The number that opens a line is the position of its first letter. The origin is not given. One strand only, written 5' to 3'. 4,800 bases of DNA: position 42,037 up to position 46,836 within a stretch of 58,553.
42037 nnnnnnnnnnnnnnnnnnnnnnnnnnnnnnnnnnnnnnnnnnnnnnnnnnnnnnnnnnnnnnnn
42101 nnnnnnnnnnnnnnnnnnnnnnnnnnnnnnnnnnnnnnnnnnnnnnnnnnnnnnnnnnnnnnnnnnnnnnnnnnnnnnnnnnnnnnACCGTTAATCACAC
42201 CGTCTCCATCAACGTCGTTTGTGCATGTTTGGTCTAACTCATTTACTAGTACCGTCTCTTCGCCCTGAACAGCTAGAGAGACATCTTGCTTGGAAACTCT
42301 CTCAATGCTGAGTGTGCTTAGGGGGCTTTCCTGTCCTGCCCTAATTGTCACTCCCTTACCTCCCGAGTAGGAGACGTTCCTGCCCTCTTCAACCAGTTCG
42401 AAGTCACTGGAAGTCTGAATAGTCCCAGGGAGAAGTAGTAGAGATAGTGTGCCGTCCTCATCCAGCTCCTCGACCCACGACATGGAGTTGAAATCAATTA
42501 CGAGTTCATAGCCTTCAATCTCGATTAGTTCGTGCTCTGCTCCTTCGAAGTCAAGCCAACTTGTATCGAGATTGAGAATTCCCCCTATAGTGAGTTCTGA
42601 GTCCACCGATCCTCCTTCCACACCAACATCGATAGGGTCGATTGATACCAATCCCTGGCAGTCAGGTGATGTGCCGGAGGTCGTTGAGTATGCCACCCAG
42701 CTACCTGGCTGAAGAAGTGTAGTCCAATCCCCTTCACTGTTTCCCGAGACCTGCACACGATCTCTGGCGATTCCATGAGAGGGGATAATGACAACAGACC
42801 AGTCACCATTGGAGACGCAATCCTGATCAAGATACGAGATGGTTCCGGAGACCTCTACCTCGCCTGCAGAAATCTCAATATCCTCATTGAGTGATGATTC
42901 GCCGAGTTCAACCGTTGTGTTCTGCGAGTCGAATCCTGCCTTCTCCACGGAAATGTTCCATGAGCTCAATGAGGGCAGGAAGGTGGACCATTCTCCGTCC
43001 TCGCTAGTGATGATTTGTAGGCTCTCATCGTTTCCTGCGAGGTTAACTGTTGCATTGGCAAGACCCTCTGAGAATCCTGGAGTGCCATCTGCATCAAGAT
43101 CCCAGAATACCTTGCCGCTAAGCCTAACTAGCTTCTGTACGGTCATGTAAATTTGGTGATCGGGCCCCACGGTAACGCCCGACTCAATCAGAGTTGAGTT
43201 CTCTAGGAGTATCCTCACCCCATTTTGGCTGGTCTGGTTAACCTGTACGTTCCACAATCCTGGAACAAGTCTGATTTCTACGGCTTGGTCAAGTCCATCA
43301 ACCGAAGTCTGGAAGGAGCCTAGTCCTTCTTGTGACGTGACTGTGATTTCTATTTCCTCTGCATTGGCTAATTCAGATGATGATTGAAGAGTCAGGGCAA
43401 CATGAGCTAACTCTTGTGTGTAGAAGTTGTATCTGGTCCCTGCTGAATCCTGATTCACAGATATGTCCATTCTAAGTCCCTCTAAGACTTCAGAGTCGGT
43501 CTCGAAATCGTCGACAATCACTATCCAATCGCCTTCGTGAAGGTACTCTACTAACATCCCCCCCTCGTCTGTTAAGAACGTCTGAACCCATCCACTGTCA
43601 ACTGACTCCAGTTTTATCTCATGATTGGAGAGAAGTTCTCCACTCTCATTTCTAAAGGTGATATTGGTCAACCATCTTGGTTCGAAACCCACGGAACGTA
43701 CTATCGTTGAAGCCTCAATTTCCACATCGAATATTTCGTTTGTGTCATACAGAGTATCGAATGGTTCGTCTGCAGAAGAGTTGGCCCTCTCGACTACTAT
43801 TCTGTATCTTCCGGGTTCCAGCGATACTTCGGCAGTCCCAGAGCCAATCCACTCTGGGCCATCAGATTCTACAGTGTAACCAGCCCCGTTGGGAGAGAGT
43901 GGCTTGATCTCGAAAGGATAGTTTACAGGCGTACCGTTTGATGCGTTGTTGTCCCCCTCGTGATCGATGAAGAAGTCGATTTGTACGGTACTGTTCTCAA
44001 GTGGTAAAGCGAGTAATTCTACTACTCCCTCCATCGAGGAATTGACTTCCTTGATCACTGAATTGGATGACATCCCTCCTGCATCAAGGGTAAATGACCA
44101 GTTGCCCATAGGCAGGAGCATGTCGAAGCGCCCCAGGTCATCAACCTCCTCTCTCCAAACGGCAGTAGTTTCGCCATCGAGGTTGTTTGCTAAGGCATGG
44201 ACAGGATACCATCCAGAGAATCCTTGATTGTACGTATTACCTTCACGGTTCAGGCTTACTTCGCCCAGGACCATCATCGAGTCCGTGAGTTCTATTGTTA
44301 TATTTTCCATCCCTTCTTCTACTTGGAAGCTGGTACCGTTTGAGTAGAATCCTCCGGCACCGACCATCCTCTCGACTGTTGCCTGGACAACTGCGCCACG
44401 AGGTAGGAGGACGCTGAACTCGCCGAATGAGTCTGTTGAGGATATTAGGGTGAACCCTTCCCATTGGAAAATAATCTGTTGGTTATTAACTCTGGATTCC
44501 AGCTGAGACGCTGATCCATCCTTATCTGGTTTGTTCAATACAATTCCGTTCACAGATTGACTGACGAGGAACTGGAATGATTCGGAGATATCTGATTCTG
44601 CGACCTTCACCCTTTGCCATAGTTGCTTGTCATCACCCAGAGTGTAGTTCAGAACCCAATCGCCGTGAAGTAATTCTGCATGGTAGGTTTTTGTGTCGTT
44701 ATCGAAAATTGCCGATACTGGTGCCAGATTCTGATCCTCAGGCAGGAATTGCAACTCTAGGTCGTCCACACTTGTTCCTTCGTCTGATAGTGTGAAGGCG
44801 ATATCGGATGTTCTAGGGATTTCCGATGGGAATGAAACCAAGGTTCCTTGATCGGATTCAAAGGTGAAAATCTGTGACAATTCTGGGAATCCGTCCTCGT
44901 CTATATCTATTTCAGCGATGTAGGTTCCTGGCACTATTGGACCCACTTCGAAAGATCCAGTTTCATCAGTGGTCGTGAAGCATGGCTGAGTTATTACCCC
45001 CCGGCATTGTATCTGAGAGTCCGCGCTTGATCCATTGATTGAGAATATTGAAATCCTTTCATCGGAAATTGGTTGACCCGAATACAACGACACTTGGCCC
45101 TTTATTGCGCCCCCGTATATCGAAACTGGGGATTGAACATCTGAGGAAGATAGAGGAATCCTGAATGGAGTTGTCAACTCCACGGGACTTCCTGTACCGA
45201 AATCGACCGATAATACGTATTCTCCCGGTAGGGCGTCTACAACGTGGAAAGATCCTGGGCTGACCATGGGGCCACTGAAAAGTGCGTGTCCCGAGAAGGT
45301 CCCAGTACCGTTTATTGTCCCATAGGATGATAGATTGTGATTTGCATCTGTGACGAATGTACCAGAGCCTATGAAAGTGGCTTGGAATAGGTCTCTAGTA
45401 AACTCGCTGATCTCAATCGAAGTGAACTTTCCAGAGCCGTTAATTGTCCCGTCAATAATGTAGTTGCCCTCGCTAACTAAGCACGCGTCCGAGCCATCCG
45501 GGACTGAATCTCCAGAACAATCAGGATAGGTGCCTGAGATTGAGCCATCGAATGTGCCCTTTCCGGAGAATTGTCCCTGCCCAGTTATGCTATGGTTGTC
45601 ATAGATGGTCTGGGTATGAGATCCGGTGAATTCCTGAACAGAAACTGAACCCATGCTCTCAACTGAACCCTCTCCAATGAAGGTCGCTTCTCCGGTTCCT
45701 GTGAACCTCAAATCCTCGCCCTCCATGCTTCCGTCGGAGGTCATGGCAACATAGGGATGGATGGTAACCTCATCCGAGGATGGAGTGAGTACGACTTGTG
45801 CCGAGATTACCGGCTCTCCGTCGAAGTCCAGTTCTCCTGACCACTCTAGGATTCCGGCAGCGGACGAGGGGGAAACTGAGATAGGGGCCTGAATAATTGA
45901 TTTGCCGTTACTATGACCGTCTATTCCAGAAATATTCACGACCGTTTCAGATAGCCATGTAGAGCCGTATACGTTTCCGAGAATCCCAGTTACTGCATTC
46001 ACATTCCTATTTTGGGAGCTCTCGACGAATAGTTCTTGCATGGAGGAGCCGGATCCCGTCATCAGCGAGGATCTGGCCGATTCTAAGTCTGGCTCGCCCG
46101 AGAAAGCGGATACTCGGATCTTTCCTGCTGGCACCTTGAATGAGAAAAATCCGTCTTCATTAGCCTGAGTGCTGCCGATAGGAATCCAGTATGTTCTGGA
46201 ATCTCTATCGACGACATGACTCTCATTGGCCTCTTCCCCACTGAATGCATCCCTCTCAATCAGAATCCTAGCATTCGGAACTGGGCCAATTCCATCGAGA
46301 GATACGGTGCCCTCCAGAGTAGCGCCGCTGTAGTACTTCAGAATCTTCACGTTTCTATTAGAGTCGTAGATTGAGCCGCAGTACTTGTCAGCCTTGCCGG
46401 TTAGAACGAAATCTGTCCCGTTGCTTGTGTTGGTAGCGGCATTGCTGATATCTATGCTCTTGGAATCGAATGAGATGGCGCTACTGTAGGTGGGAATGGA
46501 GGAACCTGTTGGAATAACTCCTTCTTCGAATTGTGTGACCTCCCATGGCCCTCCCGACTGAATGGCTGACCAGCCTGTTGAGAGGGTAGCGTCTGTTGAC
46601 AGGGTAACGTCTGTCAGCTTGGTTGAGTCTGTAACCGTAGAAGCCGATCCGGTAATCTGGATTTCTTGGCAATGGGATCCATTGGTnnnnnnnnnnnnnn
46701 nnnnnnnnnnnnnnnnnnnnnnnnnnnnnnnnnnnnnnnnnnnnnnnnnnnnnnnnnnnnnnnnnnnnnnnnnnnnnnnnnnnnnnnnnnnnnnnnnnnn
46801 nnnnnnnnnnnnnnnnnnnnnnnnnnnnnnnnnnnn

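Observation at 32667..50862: Co-directional module: giant AglB, membrane S8 protease, beta-helix surface giant and wHTH-NTPase-TPR regulator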

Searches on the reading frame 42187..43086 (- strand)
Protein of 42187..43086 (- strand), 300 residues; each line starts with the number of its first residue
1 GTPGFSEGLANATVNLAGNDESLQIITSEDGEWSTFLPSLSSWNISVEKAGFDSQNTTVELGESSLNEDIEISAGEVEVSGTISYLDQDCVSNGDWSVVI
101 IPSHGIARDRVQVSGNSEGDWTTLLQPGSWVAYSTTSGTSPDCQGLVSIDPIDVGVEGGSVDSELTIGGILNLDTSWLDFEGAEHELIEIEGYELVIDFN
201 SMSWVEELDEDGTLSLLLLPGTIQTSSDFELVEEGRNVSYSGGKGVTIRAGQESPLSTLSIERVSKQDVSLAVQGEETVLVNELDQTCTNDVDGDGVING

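Call 74: search_protein_families(library=pfam, proteins=[window:42187-43086:-], max_evalue=0.1)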
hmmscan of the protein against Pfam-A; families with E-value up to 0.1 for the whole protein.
window:42187-43086:- (300 aa): 1 family
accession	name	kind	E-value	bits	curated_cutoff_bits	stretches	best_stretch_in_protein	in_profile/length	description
PF13620.12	CarboxypepD_reg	-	2.3e-05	25.1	32.3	1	7-63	12-71/82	Carboxypeptidase regulatory-like domain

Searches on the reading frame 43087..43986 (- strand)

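Call 74: search_protein_families(library=pfam, proteins=[window:43087-43986:-], max_evalue=0.1)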
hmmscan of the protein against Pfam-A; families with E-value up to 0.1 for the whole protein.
window:43087-43986:- (300 aa): 3 families
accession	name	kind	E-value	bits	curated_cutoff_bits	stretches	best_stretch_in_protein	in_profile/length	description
PF11607.14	DUF3247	-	0.039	14.7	25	0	252-284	26-58/92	Protein of unknown function (DUF3247)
PF13620.12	CarboxypepD_reg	-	0.065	14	32.3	0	112-143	7-38/82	Carboxypeptidase regulatory-like domain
PF16377.10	DUF4987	-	0.092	13.2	28.7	0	116-196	12-95/154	Domain of unknown function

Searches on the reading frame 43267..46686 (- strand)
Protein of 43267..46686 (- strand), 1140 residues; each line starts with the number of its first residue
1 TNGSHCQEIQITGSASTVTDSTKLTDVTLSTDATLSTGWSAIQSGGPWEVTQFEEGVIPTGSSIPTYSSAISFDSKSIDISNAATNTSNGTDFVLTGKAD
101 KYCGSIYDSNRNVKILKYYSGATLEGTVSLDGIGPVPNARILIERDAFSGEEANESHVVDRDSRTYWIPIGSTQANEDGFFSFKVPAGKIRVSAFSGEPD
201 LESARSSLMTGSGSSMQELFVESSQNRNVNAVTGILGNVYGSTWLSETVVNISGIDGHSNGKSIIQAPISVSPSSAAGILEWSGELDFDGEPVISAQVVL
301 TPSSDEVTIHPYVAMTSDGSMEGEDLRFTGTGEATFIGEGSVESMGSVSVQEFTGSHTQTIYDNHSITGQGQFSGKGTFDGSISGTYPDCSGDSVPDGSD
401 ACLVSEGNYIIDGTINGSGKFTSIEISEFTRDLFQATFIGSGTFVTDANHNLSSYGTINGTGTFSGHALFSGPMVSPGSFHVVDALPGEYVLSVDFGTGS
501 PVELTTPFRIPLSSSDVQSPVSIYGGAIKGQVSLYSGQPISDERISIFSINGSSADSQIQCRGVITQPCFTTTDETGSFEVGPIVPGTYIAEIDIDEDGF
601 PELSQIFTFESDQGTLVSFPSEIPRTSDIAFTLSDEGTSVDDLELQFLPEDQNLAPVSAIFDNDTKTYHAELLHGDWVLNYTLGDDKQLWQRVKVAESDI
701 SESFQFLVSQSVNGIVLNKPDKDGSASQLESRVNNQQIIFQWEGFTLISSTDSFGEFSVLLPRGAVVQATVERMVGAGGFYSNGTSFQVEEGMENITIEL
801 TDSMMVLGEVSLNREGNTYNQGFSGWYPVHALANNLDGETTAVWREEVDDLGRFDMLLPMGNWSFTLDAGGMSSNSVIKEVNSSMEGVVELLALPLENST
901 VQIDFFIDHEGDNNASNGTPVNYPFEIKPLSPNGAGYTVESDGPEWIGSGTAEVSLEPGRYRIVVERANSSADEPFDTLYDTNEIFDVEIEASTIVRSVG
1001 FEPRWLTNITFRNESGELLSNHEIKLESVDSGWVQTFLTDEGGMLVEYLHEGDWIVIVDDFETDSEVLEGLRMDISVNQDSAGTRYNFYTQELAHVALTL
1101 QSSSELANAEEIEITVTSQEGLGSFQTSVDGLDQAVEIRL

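Call 91: predict_structure(alignment_id=A3)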
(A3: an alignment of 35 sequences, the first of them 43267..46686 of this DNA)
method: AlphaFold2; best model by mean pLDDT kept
length: 1140 residues; sequences in the alignment: 35
mean_pLDDT: 79.8   pTM: 0.46
mean pLDDT of the five models: 79.8, 79.4, 78.0, 77.7, 77.5
residues with pLDDT >= 90: 320; 70-90: 608; 50-70: 91; < 50: 121
segments of 3 or more residues with pLDDT < 50: 1-6, 17-23, 33-45, 51-83, 85-90, 99-119, 154-163, 212-225, 723-727
pLDDT, mean of each block of 10 residues (from residue 1): 43 52 52 46 46 39 34 41 46 52 39 37 86 82 77 43 61 88 86 88 77 47 53 81 86 78 87 88 81 89 81 89 88 94 92 94 91 93 88 85 91 93 93 92 92 92 93 90 87 82 88 82 88 79 80 74 58 83 85 79 86 82 83 88 87 77 87 86 84 84 89 85 52 86 85 89 90 77 90 87 89 85 80 86 86 89 88 87 77 88 90 84 90 84 91 91 88 83 75 88 92 93 93 91 93 92 85 92 92 84 67 78 75 78
secondary structure, 60 per line:
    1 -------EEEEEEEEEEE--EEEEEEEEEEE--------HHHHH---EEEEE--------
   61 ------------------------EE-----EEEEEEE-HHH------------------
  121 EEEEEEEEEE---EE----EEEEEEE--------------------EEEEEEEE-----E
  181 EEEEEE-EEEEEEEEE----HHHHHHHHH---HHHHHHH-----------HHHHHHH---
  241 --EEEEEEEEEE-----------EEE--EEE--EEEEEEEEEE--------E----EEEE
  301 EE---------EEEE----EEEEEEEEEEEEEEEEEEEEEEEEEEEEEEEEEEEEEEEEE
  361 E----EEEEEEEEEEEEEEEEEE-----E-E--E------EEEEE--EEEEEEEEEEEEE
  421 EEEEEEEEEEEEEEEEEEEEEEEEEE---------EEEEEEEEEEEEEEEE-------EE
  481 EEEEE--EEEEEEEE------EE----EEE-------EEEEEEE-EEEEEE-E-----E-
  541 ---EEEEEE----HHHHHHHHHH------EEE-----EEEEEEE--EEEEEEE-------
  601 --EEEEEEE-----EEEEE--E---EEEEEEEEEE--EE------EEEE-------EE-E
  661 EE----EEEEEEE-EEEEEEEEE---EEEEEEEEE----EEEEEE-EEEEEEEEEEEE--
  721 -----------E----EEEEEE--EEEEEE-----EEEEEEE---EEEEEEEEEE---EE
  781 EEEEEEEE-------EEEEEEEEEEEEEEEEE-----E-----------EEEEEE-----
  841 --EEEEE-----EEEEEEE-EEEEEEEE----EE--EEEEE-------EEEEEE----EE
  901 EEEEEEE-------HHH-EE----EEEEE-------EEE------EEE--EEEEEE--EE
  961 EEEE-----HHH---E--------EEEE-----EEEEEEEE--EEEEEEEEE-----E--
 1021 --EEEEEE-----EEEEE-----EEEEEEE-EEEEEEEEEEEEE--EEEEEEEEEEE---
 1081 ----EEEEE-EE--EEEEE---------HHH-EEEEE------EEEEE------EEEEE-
elements in order (helices of 4 or more, strands of 3 or more residues): E8-18 E21-31 H40-44 E48-52 E92-98 E121-130 E140-146 E167-174 E180-186 E188-196 H201-209 H213-219 H231-237 E243-252 E264-266 E269-271 E274-283 E297-302 E312-315 E320-361 E366-383 E401-405 E408-446 E456-471 E479-485 E488-495 E508-510 E518-524 E526-531 E544-549 H554-563 E570-572 E578-584 E587-593 E603-609 E615-619 E626-635 E646-649 E660-662 E667-673 E675-683 E687-695 E700-705 E707-718 E737-742 E745-750 E756-762 E766-775 E779-788 E796-812 E830-835 E843-847 E853-859 E861-868 E877-881 E889-894 E899-907 E925-929 E937-939 E946-948 E951-956 E959-964 E985-988 E994-1001 E1004-1012 E1023-1028 E1034-1038 E1044-1050 E1052-1064 E1067-1077 E1085-1089 E1095-1099 E1113-1117 E1124-1128 E1135-1139
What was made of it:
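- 41017..46686 (-): AglB extracellular extension, about residues 1361-3250. It is an all-beta, tandem Ig-like / transthyretin-like stalk and is sequon-rich. AF2 model of residues 1361-2500, pLDDT 80 (call 91).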

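Call 94: fold_search(model_id=the predicted structure, library=pdb)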
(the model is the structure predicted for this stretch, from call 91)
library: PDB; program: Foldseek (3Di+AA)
matches with E <= 10: 880; with E <= 0.001: 113
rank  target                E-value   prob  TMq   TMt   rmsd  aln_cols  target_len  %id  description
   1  6fwv_A                1.2e-10  1.00  0.11  0.20  22.4       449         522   14  The Bacillus anthracis TIE protein (released 2018-08-08)
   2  6fwv_B                2.0e-10  1.00  0.12  0.21  22.8       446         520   14  The Bacillus anthracis TIE protein (released 2018-08-08)
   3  5xyr                  4.8e-09  1.00  0.10  0.08  33.1       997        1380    9  Crystal structure of a serine protease from Streptococcus species (released 2018-08-08)
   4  5xya                  9.4e-09  1.00  0.10  0.09  36.9      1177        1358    8  Crystal structure of a serine protease from Streptococcus species (released 2018-08-08)
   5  4oq1                  1.5e-08  1.00  0.08  0.22  18.2       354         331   13  Structure of the Streptococcal ancillary pilin (released 2014-04-23)
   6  7vcr_A                4.0e-08  1.00  0.10  0.19  20.2       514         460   11  Crystal Structure of PitA fragment from pilus islet-2 of Streptococcus oralis (released 2022-06-01)
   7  6vjb                  5.9e-08  0.99  0.10  0.09  40.1      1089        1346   11  Crystal structure of a catalytically inactive CXC Chemokine-degrading protease SpyCEP from Streptococcus pyogenes (released 2020-04-15)
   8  7vcr_B                9.3e-08  1.00  0.10  0.18  20.3       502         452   13  Crystal Structure of PitA fragment from pilus islet-2 of Streptococcus oralis (released 2022-06-01)
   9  7edd                  1.0e-07  1.00  0.10  0.08  32.8      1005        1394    9  Crystal structure of a serine protease from Streptococcus pyogenes (released 2021-05-12)
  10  7vcn_B                1.1e-07  1.00  0.10  0.18  19.6       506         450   12  Crystal Structure of PitA fragment from pilus islet-2 of Streptococcus oralis with Tb-Xo4 (released 2022-07-13)
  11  3rkp_A                2.9e-07  1.00  0.07  0.21  25.7       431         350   11  Crystal structure of BcpA*(D312A), the major pilin subunit of Bacillus cereus (released 2012-05-30)
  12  3rkp_B                3.6e-07  1.00  0.07  0.21  25.9       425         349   10  Crystal structure of BcpA*(D312A), the major pilin subunit of Bacillus cereus (released 2012-05-30)
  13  3kpt_A                3.8e-07  1.00  0.07  0.21  25.3       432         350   10  Crystal structure of BcpA, the major pilin subunit of Bacillus cereus (released 2009-11-24)
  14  7w6b                  3.8e-07  1.00  0.11  0.15  22.8       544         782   10  Crystal Structure of PitA from pilus islet-2 of Streptococcus oralis (released 2022-06-01)
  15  3kpt_B                5.7e-07  1.00  0.07  0.21  25.1       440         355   10  Crystal structure of BcpA, the major pilin subunit of Bacillus cereus (released 2009-11-24)
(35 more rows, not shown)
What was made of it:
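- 41017..46686 (-): Foldseek hits to pilins, adhesin stalks and MG domains (call 94).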

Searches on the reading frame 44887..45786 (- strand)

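Call 74: search_protein_families(library=pfam, proteins=[window:44887-45786:-], max_evalue=0.1)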
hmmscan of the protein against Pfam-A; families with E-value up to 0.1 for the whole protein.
window:44887-45786:- (300 aa): 4 families
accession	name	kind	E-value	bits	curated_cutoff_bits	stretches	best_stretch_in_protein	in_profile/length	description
PF10670.15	DUF4198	-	0.0025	18.4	34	1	219-293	139-205/209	Domain of unknown function (DUF4198)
PF13620.12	CarboxypepD_reg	-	0.0031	18.3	32.3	1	228-289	2-50/82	Carboxypeptidase regulatory-like domain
PF00775.27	Dioxygenase_C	-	0.057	13.3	27.3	0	228-291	32-98/182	Dioxygenase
PF14686.12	fn3_3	-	0.084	13.1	24.4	0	271-289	29-47/75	Polysaccharide lyase family 4, domain II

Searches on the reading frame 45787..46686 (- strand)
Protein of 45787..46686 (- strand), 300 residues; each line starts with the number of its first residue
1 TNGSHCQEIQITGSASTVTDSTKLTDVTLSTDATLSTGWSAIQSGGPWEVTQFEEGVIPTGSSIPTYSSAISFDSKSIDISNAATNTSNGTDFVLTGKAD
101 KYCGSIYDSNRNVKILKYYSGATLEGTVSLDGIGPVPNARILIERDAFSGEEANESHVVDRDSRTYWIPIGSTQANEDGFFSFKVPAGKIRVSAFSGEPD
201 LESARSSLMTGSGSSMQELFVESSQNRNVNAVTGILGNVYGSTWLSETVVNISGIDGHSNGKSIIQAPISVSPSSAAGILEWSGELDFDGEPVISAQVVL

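Call 74: search_protein_families(library=pfam, proteins=[window:45787-46686:-], max_evalue=0.1)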
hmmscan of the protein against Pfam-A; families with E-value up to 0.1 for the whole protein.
window:45787-46686:- (300 aa): 1 family
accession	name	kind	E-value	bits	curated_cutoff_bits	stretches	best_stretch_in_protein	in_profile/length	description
PF10670.15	DUF4198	-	0.062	13.9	34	0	117-187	142-197/209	Domain of unknown function (DUF4198)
